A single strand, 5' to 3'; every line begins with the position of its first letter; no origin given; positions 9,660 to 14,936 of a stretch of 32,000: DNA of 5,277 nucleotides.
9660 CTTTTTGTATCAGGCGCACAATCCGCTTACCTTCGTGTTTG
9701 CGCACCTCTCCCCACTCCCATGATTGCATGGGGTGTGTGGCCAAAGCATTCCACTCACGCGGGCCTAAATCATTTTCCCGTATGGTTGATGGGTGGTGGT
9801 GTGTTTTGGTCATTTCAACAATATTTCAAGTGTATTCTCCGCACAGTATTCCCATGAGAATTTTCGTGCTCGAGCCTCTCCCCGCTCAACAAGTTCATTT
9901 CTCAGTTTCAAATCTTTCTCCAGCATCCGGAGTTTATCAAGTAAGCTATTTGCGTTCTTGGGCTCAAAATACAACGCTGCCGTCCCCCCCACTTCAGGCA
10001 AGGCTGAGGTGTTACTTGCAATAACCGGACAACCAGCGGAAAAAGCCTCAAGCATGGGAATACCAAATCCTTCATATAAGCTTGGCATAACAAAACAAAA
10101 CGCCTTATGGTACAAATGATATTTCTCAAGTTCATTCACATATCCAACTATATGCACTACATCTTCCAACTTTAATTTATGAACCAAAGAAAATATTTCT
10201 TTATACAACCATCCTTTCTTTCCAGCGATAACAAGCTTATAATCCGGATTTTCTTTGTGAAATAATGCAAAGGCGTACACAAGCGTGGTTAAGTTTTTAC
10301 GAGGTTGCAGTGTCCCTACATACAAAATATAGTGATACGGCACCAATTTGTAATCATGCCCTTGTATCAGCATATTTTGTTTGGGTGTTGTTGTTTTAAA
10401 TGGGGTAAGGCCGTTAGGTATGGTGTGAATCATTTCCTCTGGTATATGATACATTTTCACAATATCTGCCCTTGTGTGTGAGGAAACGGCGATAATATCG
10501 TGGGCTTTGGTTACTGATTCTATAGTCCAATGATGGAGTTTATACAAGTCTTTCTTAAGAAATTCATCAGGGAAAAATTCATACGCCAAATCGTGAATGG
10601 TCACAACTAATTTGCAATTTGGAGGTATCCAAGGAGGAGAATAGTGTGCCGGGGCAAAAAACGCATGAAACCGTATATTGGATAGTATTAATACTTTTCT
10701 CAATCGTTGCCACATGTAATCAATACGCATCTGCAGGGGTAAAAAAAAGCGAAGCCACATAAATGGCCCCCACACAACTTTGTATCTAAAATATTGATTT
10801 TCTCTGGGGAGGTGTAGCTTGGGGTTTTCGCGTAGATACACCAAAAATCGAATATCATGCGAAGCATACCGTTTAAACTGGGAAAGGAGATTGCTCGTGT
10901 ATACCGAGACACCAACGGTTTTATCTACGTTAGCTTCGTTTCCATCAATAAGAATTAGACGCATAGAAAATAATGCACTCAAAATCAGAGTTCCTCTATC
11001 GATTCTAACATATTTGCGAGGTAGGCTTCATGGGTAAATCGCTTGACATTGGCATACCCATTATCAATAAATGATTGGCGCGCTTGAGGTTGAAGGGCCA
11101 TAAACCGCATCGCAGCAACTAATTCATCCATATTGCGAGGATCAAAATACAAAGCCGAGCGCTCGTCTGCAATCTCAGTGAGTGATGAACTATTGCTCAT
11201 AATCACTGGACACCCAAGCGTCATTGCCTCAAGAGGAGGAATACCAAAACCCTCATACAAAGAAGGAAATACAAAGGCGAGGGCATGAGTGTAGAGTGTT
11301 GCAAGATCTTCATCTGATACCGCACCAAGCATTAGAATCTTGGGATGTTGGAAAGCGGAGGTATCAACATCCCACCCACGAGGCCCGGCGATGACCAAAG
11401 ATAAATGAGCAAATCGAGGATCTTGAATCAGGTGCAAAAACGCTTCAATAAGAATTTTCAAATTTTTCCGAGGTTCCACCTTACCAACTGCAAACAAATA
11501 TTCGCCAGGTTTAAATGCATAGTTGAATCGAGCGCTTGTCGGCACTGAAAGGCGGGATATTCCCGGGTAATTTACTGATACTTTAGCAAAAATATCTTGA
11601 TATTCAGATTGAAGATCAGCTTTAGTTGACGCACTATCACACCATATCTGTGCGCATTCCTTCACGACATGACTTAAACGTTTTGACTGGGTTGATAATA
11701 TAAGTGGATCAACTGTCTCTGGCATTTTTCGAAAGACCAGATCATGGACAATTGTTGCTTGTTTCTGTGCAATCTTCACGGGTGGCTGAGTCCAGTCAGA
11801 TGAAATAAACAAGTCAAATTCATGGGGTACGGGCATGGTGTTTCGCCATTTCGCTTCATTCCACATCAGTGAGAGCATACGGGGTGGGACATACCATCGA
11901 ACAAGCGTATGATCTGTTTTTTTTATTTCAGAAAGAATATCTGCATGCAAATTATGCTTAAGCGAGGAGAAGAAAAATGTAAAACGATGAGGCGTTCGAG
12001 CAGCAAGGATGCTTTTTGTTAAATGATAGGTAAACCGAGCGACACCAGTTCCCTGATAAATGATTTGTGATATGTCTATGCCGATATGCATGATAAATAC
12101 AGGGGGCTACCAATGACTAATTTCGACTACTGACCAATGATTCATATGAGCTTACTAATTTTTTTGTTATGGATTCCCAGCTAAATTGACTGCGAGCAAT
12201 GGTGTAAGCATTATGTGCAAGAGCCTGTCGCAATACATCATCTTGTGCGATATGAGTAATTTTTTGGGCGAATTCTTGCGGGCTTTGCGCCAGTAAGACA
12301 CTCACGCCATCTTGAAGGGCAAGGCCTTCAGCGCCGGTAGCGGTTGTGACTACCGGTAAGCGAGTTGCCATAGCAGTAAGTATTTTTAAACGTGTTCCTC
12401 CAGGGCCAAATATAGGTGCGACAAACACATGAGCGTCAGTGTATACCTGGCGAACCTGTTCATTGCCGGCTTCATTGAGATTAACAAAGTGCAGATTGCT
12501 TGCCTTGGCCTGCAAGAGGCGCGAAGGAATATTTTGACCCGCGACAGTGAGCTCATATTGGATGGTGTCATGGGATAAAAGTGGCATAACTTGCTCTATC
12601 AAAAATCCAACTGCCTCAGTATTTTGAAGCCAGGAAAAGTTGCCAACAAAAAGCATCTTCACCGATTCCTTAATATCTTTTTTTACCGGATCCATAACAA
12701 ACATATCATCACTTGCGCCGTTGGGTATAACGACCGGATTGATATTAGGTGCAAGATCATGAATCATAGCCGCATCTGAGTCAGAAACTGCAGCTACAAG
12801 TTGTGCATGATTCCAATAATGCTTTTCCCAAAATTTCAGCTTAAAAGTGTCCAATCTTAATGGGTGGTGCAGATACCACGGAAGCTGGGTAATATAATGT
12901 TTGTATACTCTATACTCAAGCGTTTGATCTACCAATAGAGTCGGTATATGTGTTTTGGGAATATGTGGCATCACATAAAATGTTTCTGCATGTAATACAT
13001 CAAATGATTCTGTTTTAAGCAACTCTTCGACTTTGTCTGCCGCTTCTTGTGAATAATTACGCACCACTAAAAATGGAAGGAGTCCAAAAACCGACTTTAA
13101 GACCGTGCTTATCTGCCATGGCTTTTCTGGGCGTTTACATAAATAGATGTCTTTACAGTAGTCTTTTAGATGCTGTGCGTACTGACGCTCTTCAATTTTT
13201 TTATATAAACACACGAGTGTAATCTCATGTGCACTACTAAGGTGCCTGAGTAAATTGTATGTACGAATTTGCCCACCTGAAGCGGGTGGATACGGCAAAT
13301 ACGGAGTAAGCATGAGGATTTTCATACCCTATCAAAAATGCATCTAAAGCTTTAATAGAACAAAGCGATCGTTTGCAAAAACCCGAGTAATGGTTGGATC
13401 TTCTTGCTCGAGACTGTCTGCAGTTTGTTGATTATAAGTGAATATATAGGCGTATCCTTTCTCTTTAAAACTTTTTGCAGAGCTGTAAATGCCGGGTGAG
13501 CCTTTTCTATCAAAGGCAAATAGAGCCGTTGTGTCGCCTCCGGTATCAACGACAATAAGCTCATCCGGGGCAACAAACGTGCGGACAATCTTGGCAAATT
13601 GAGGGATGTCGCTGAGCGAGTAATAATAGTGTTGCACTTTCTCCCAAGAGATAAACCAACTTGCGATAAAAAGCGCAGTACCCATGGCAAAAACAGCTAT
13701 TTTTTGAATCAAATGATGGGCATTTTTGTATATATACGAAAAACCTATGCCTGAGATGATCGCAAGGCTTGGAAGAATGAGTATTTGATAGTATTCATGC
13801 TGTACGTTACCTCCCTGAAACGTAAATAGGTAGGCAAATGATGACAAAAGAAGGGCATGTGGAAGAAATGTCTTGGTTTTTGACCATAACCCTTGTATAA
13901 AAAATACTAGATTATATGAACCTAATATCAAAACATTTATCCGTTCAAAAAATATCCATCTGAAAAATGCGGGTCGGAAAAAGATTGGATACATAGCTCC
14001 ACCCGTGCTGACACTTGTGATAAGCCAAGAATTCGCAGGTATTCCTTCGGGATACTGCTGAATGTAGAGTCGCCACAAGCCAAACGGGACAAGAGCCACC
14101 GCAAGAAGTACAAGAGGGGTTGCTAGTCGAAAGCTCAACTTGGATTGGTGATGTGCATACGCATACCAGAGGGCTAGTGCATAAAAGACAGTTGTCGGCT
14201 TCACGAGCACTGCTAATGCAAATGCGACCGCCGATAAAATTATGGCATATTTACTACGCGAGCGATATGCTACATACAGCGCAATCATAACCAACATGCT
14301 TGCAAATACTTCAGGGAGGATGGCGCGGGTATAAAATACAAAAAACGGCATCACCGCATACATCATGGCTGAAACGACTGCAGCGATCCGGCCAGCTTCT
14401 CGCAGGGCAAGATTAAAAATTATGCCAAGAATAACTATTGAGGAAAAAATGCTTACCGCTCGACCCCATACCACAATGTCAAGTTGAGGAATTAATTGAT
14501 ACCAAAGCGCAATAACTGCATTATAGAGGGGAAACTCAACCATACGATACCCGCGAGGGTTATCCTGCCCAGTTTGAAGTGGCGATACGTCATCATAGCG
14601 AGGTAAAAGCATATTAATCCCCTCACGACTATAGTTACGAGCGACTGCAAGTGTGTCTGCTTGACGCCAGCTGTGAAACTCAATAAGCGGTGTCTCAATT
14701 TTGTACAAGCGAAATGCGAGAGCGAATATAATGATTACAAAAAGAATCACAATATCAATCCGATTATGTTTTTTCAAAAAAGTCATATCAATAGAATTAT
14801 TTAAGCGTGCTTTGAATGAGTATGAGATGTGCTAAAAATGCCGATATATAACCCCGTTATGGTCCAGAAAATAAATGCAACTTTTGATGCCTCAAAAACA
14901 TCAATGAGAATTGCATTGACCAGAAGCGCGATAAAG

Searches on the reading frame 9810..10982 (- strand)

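Call 8: search_protein_families(library=pfam, proteins=[window:9810-10982:-], max_evalue=0.001)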
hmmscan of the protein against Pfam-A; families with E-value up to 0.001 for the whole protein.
window:9810-10982:- (390 aa): 6 families
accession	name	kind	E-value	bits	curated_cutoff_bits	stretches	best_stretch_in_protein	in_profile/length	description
PF00534.26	Glycos_transf_1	-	3.4e-36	124.8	26.4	1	217-370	16-171/172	Glycosyl transferases group 1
PF13692.12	Glyco_trans_1_4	-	7e-28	98.1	27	1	218-355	3-140/142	Glycosyl transferases group 1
PF13439.12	Glyco_transf_4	-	4.8e-13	49.9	28.5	1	24-192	3-166/170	Glycosyltransferase Family 4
PF20706.3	GT4-conflict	-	3.3e-08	33.3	26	1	219-328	200-316/385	Family 4 Glycosyltransferase in conflict systems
PF13524.12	Glyco_trans_1_2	-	3.9e-07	30.6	25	1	243-384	10-142/144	Glycosyl transferase-like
PF13579.12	Glyco_trans_4_4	-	0.00028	21.7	29.7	1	24-191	2-158/158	Glycosyl transferase 4-like domain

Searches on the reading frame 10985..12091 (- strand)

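Call 8: search_protein_families(library=pfam, proteins=[window:10985-12091:-], max_evalue=0.001)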
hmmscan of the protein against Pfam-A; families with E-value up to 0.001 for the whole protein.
window:10985-12091:- (368 aa): 4 families
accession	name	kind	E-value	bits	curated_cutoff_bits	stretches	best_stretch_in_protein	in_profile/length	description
PF00534.26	Glycos_transf_1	-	1.7e-28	99.7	26.4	1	194-346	13-170/172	Glycosyl transferases group 1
PF13692.12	Glyco_trans_1_4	-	1.6e-23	83.9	27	1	198-329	3-137/142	Glycosyl transferases group 1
PF20706.3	GT4-conflict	-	4.7e-09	36.1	26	1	200-329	201-337/385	Family 4 Glycosyltransferase in conflict systems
PF13524.12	Glyco_trans_1_2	-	7.8e-08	32.8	25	1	228-359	13-140/144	Glycosyl transferase-like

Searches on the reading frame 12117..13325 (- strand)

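Call 9: search_protein_families(library=pfam, proteins=[window:12117-13325:-], max_evalue=0.001)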
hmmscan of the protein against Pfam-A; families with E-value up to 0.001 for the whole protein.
window:12117-13325:- (402 aa): 5 families
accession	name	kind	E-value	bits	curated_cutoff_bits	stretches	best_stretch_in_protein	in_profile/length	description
PF13692.12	Glyco_trans_1_4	-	1.6e-21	77.5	27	1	223-362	3-142/142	Glycosyl transferases group 1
PF13439.12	Glyco_transf_4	-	1.3e-10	42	28.5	1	16-204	2-166/170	Glycosyltransferase Family 4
PF00534.26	Glycos_transf_1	-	4.6e-10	39.7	26.4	1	219-374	13-170/172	Glycosyl transferases group 1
PF13524.12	Glyco_trans_1_2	-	6.3e-08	33.1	25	1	281-390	30-142/144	Glycosyl transferase-like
PF13579.12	Glyco_trans_4_4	-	0.00035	21.4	29.7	0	17-203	2-158/158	Glycosyl transferase 4-like domain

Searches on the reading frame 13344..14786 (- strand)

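Call 9: search_protein_families(library=pfam, proteins=[window:13344-14786:-], max_evalue=0.001)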
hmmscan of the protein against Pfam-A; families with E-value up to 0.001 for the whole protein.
window:13344-14786:- (480 aa): 1 family
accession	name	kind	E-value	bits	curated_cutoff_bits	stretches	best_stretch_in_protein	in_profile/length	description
PF13231.12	PMT_2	-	1.4e-11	45.3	26.1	1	86-236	4-155/160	Dolichyl-phosphate-mannose-protein mannosyltransferase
